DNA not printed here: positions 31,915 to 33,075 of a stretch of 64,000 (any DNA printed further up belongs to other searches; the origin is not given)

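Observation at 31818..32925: Rpn nuclease followed by a free-standing copy of its C-terminal domain, apparently kept in step by gene conversion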

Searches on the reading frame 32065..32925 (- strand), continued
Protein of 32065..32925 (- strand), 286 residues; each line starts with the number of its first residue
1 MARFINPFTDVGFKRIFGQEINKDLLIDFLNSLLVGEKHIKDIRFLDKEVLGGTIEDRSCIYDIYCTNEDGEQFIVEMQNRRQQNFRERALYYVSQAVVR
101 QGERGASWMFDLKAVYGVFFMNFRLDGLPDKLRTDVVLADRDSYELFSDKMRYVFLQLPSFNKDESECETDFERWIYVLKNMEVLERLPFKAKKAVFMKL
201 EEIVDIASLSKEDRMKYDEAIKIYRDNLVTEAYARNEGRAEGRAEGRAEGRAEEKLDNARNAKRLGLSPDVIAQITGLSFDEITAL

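Call 53: find_encoding_contigs(protein=P0111, flank=3000, max_places=3)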
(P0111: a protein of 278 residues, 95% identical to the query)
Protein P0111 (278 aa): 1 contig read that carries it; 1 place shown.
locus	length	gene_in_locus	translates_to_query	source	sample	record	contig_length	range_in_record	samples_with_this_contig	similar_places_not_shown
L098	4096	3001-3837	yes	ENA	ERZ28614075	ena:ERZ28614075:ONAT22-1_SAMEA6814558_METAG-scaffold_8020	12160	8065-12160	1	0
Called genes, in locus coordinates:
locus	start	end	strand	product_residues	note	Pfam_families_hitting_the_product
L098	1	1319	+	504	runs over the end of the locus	PF00248:Aldo_ket_red, PF13237:Fer4_10 (faint), PF13183:Fer4_8 (weak), PF13187:Fer4_9 (faint)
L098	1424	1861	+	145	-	PF08973:TM1506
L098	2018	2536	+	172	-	-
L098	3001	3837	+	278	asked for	PF12784:PDDEXK_2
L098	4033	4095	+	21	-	?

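Call 54: find_encoding_contigs(protein=P0232, flank=3000, max_places=3)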
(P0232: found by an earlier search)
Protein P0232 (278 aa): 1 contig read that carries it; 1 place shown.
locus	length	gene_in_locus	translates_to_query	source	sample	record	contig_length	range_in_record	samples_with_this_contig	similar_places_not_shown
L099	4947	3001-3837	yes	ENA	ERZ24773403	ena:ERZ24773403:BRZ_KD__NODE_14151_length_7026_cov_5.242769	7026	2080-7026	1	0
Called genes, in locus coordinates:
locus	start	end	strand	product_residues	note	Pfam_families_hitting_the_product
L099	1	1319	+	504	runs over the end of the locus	PF00248:Aldo_ket_red, PF13237:Fer4_10 (faint), PF13183:Fer4_8 (weak), PF13187:Fer4_9 (faint)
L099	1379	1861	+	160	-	PF08973:TM1506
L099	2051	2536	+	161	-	-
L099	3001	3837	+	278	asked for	PF12784:PDDEXK_2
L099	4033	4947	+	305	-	?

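Call 58: search_protein_families(library=padloc, proteins=[window:32065-32925:-], max_evalue=1)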
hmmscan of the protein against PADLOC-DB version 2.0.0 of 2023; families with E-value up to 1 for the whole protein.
window:32065-32925:- (286 aa): 0 families

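Call 77: predict_structure(alignment_id=A2)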
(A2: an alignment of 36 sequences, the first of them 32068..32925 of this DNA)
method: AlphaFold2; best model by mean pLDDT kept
length: 286 residues; sequences in the alignment: 36
mean_pLDDT: 49.5   pTM: 0.29
mean pLDDT of the five models: 49.5, 48.3, 45.9, 45.4, 44.8
residues with pLDDT >= 90: 0; 70-90: 41; 50-70: 61; < 50: 184
segments of 3 or more residues with pLDDT < 50: 1-21, 45-63, 77-126, 130-132, 146-148, 150-152, 156-160, 170-173, 178-210, 212-246
pLDDT, mean of each block of 10 residues (from residue 1): 37 45 59 59 50 34 59 53 34 36 31 38 47 50 51 47 56 46 40 45 40 43 38 41 48 75 82 82 80
secondary structure, 60 per line:
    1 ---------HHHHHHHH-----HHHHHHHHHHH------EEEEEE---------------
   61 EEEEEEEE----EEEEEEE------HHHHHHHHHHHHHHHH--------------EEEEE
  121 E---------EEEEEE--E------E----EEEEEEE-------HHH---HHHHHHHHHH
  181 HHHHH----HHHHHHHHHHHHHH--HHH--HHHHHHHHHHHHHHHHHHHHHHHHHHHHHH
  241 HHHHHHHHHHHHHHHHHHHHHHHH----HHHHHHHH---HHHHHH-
elements in order: H10-17 H23-33 E40-45 E61-68 E73-79 H86-101 E116-121 E131-136 E151-157 H171-185 H190-203 H211-264 H269-276 H280-285
